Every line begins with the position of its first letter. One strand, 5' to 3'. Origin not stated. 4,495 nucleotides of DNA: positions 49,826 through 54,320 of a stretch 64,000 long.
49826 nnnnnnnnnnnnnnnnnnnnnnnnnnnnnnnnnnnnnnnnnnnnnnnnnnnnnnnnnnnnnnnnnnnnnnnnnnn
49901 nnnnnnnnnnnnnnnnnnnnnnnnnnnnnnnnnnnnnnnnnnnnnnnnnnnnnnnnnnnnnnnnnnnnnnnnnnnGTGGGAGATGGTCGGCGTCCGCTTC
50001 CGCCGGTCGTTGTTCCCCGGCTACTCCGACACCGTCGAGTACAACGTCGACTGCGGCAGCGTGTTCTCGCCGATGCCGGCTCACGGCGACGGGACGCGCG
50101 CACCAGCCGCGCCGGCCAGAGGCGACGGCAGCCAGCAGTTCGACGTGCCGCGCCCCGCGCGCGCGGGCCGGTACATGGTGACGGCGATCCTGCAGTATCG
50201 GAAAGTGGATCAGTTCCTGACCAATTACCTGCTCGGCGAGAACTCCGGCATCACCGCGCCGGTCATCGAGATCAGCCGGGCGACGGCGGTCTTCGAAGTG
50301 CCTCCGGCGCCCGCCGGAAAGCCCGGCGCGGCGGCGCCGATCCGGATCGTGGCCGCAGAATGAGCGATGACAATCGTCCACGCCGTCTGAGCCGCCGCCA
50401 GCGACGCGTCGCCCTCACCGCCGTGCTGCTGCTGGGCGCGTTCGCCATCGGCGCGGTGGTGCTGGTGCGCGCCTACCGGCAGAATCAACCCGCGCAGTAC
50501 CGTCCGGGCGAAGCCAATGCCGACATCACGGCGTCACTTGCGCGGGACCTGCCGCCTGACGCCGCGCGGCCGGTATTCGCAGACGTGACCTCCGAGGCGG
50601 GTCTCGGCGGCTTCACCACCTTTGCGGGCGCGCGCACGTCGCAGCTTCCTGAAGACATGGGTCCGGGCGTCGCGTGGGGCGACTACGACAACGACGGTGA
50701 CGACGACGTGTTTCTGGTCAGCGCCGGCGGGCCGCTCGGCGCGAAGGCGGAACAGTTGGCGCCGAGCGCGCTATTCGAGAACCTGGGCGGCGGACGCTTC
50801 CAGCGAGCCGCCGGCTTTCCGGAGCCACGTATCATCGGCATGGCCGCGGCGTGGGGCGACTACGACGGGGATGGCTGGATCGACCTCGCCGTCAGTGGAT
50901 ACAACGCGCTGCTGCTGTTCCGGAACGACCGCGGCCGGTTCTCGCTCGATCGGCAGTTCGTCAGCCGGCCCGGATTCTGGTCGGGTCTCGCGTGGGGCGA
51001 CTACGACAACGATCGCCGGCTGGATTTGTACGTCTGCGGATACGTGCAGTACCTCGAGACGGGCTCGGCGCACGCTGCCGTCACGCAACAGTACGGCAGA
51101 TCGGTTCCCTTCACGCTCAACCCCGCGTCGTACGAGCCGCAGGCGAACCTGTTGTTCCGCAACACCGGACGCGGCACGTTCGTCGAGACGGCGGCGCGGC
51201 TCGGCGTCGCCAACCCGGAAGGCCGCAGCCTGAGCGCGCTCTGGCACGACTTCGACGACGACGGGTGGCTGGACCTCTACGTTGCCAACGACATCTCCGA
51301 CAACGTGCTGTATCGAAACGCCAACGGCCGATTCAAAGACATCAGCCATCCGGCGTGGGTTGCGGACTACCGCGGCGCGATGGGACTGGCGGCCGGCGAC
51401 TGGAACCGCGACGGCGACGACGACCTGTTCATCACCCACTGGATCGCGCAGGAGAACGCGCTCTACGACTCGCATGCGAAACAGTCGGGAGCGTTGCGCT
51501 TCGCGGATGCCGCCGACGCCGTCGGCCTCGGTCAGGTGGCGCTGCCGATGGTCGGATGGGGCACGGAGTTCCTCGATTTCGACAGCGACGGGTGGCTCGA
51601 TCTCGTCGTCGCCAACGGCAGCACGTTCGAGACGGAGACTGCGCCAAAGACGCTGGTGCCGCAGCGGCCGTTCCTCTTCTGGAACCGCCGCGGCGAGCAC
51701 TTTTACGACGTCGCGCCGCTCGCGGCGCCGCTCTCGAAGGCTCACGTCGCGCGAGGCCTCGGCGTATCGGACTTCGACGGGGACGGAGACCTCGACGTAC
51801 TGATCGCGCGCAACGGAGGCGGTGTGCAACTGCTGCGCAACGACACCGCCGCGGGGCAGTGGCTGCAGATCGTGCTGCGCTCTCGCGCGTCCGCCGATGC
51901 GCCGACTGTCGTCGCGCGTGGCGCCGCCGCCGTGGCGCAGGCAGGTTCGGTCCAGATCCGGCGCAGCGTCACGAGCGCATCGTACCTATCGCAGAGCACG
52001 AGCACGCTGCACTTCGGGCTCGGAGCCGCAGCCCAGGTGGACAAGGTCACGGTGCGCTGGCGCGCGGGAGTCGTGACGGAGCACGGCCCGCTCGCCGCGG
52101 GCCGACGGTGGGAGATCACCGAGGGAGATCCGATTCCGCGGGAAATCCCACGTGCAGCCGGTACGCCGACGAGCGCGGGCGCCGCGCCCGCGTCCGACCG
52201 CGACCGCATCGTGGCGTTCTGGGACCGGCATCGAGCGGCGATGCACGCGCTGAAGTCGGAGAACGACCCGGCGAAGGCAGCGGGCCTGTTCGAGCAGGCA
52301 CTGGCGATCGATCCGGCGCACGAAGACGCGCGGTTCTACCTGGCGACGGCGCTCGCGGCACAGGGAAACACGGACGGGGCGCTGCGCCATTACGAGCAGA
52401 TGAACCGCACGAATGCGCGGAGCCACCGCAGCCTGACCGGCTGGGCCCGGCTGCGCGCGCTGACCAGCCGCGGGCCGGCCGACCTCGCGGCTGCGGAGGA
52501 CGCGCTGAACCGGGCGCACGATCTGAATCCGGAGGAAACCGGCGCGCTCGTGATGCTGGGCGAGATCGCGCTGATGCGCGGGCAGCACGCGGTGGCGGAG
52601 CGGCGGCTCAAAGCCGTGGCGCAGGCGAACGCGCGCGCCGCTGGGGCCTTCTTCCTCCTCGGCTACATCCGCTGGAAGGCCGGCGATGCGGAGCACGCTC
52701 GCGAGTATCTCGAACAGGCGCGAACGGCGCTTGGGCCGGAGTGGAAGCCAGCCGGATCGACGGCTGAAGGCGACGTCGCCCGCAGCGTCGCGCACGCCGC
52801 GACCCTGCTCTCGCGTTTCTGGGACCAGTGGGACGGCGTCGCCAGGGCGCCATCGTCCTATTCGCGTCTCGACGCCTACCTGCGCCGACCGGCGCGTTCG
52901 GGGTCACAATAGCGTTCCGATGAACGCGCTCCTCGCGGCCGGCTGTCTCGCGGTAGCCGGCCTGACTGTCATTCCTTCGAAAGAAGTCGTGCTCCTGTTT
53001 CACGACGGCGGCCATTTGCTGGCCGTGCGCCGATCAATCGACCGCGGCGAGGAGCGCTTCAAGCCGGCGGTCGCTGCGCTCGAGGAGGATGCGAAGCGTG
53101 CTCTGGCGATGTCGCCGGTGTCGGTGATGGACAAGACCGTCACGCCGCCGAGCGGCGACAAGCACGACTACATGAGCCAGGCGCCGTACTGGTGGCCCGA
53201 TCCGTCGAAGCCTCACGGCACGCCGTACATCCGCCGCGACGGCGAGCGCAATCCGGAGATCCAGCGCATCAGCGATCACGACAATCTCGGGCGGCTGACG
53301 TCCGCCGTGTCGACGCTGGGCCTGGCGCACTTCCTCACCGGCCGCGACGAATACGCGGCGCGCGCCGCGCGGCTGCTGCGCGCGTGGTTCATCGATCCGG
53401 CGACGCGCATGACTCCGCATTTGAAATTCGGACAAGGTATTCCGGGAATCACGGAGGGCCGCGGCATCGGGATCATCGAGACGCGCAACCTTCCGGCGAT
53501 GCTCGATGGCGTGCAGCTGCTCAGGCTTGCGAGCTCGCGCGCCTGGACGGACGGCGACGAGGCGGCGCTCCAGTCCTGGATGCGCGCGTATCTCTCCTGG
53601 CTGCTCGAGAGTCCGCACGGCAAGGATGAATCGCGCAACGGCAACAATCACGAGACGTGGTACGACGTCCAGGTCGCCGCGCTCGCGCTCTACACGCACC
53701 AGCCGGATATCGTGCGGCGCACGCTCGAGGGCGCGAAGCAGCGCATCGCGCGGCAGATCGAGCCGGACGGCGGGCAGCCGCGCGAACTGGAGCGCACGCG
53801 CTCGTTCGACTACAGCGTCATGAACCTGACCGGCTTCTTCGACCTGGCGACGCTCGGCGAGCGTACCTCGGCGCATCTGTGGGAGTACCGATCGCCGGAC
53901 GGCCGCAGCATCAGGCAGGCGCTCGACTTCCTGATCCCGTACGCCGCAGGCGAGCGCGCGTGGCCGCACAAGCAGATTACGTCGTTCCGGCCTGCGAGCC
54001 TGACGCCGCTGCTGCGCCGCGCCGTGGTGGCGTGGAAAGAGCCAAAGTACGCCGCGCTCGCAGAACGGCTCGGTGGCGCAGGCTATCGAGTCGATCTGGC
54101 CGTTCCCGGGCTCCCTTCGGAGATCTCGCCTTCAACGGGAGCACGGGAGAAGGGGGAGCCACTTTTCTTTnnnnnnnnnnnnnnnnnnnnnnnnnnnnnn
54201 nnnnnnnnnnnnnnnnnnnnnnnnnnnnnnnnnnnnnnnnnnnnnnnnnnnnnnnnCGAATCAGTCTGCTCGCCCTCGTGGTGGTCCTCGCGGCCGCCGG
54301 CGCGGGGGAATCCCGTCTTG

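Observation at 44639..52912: Duplicated three-gene cassette: CRTAC1-like propeller / 5-TM pentaheme cytochrome c / ATGA-coupled CRTAC1-like propeller, with a wandering TPR domain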

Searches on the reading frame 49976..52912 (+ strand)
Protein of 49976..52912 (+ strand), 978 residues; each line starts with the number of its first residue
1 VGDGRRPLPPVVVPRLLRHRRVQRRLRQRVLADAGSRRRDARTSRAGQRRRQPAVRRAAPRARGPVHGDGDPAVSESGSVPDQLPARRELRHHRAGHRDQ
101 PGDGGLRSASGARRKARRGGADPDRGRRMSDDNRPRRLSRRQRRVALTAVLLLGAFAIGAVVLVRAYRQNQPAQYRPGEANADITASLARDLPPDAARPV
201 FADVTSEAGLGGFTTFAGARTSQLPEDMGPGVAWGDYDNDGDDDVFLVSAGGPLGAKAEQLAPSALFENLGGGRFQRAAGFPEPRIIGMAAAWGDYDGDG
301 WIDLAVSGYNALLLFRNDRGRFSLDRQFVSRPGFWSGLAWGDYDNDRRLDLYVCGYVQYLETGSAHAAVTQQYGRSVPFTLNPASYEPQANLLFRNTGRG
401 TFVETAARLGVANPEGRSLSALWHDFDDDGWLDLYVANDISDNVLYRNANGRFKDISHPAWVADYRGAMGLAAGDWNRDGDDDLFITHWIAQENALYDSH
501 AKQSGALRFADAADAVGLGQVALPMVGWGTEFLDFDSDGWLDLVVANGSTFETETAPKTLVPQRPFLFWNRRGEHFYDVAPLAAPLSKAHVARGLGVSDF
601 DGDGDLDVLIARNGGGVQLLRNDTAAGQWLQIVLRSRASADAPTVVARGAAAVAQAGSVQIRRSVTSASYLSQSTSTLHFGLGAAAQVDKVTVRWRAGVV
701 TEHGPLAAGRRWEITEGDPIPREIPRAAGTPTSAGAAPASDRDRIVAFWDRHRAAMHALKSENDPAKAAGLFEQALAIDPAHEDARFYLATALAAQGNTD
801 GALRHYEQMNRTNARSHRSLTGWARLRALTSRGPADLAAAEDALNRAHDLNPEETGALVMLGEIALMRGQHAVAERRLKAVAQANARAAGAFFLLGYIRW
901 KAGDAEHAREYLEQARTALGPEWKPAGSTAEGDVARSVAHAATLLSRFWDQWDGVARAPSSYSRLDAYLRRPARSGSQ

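Call 3: search_protein_families(library=pfam, proteins=[window:49976-52912:+], max_evalue=0.01)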
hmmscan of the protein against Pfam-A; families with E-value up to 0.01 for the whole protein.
window:49976-52912:+ (978 aa): 15 families
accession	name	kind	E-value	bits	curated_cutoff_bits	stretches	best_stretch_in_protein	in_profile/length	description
PF13517.12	FG-GAP_3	-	5.4e-38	129.8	26.9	5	425-486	1-61/61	FG-GAP-like repeat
PF01839.29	FG-GAP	-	2.4e-14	53.3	22.1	0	594-627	4-32/37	FG-GAP repeat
PF07593.17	UnbV_ASPIC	-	1.4e-13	51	23.4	1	648-712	2-67/68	ASPIC and UnbV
PF14559.12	TPR_19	-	1.7e-12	47.9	25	1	761-815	3-57/68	Tetratricopeptide repeat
PF13428.12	TPR_14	-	1.2e-08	35.2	23.5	1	752-791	4-43/44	Tetratricopeptide repeat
PF23914.1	TPR_CcmH_CycH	-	3e-07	30.8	42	1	835-921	64-153/158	Cytochrome c-type biogenesis protein H TPR domain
PF13431.12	TPR_17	-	1.4e-06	28.6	24.4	1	771-803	1-33/34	Tetratricopeptide repeat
PF07719.23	TPR_2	-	4.9e-06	26.7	27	0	785-808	3-26/34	Tetratricopeptide repeat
PF13432.12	TPR_16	-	3.1e-05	24.7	32.7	1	759-807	7-55/65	Tetratricopeptide repeat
PF00515.34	TPR_1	-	0.00098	19.3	27.8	0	784-808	2-26/34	Tetratricopeptide repeat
PF25062.1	ARM_TT21_N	-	0.0023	18.2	40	0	782-873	98-184/222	Tetratricopeptide repeat protein 21 N-terminal ARM repeat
PF13176.12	TPR_7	-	0.0032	17.9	27.9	0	758-781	8-31/36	Tetratricopeptide repeat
PF13174.12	TPR_6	-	0.0033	18.4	26.3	0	784-808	1-25/33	Tetratricopeptide repeat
PF13424.12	TPR_12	-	0.0037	17.8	30.1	0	858-917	6-73/77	Tetratricopeptide repeat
PF03704.23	BTAD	-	0.0039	18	22.1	1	752-812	65-125/146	Bacterial transcriptional activator domain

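Call 4: search_protein_families(library=ncbifam, proteins=[window:49976-52912:+], max_evalue=0.01)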
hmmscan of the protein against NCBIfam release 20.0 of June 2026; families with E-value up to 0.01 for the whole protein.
window:49976-52912:+ (978 aa): 12 families
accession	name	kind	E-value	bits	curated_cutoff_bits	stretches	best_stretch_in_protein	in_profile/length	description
TIGR02917.1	PEP_TPR_lipo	equivalog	8.2e-15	53.7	312.2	1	759-914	475-626/899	XrtA/PEP-CTERM system TPR-repeat protein PrsT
NF040959.1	MamA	equivalog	6e-08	32.4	200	1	839-915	89-165/204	magnetosome protein MamA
NF052415.1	T3SS_chap_SctY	equivalog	1.1e-07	32.3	70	2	848-914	33-102/106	type III secretion apparatus assembly chaperone SctY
TIGR02521.1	type_IV_pilW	equivalog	2.7e-07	30.4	154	1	835-914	149-228/234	type IV pilus biogenesis/stability protein PilW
NF033920.0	C39_PA2778_fam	equivalog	1.3e-05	24.7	150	1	837-917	172-252/255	PA2778 family cysteine peptidase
NF033762.1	social_mot_Tgl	equivalog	1.9e-05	24.1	225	1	765-915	82-230/252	social motility TPR repeat lipoprotein Tgl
NF008520.0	PRK11447.1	equivalog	0.00028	18.8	858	1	748-826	351-428/1157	cellulose synthase complex outer membrane protein BcsC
TIGR00540.1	TPR_hemY_coli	hypoth_equivalog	0.00089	18.1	142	0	766-808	343-384/385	heme biosynthesis-associated TPR protein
NF008755.0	PRK11788.1-3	equivalog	0.0039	16.6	430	0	835-889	194-248/388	lipopolysaccharide assembly protein LapB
TIGR02795.1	tol_pal_ybgF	equivalog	0.0041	17.7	90.1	0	779-817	35-73/119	tol-pal system protein YbgF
TIGR03939.1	PGA_TPR_OMP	equivalog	0.0062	14.8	366.65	0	835-891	409-465/800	poly-beta-1,6 N-acetyl-D-glucosamine export porin PgaA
NF008757.0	PRK11788.1-5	equivalog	0.0092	15.2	363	0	768-887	126-246/388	lipopolysaccharide assembly protein LapB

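Call 35: search_solved_structures(query=window:50360-52909:+, max_evalue=0.01)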
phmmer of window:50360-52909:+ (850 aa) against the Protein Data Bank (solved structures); distinct sequences matched with E-value up to 0.01: 14.
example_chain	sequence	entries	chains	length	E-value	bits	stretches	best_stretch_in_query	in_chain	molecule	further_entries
9qhb_A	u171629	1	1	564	2.8e-24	88.8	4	631-788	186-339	Engineered tetratricopeptide repeat protein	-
9qhc_A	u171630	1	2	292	8.5e-21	77.2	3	632-788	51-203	Engineered tetratricopeptide repeat protein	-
9etn_A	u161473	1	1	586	5.2e-15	58.1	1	98-573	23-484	Cartilage acidic protein 1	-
8bu0_A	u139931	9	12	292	1.5e-14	56.6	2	634-793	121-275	Consensus tetratricopeptide repeat protein | Crystal structure of an 8-repeat consensus TPR superhelix with Zinc. | Monomer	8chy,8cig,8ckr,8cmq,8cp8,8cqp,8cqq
8ch0_A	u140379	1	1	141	2.7e-05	26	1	656-788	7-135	Consensus tetratricopeptide repeat protein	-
2fo7_A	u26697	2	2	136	3.2e-05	25.7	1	657-788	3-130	SYNTHETIC CONSENSUS TPR PROTEIN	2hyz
9gzg_A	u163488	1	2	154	0.00023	22.9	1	630-770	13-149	Engineered CTPR protein with glutamic acids for conductivity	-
6vfh_A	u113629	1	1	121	0.00027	22.6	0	725-787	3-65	T33_dn10A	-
6v8e_A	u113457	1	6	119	0.00059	21.5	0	727-787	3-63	Designed protein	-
6vfi_B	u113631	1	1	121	0.00078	21.1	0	725-787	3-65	O43_dn18B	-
7obi_A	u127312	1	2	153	0.0045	18.6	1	632-773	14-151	CTPR-rv4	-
6w5q_A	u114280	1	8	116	0.0064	18.1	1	700-782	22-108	Peptidoglycan synthase activator LpoP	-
1w3b_A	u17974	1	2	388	0.0076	17.9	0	622-679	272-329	UDP-N-ACETYLGLUCOSAMINE--PEPTIDE N-ACETYLGLUCOSAMINYLTRANSFERASE 110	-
1na0_A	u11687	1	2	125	0.0099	17.5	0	634-688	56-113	designed protein CTPR3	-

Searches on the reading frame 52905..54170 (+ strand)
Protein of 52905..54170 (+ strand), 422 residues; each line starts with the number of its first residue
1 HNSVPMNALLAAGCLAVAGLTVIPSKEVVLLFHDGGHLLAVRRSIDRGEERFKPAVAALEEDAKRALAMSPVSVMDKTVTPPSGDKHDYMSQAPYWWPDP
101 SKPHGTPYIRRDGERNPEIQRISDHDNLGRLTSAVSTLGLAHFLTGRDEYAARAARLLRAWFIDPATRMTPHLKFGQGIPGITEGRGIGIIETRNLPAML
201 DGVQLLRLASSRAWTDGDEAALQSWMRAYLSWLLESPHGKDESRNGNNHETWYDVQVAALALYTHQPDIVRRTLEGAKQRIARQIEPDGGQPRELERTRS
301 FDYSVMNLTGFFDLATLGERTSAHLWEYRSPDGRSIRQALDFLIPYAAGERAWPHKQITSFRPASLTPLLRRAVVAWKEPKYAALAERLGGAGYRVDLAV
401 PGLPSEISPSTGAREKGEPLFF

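Call 46: search_protein_families(library=pfam, proteins=[window:52905-54170:+], max_evalue=0.00001)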
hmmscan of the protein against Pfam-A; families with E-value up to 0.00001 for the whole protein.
window:52905-54170:+ (422 aa): 1 family
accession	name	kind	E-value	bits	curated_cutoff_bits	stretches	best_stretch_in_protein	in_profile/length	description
PF05426.18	Alginate_lyase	-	2.3e-93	313.1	22.2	1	73-353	1-275/275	Alginate lyase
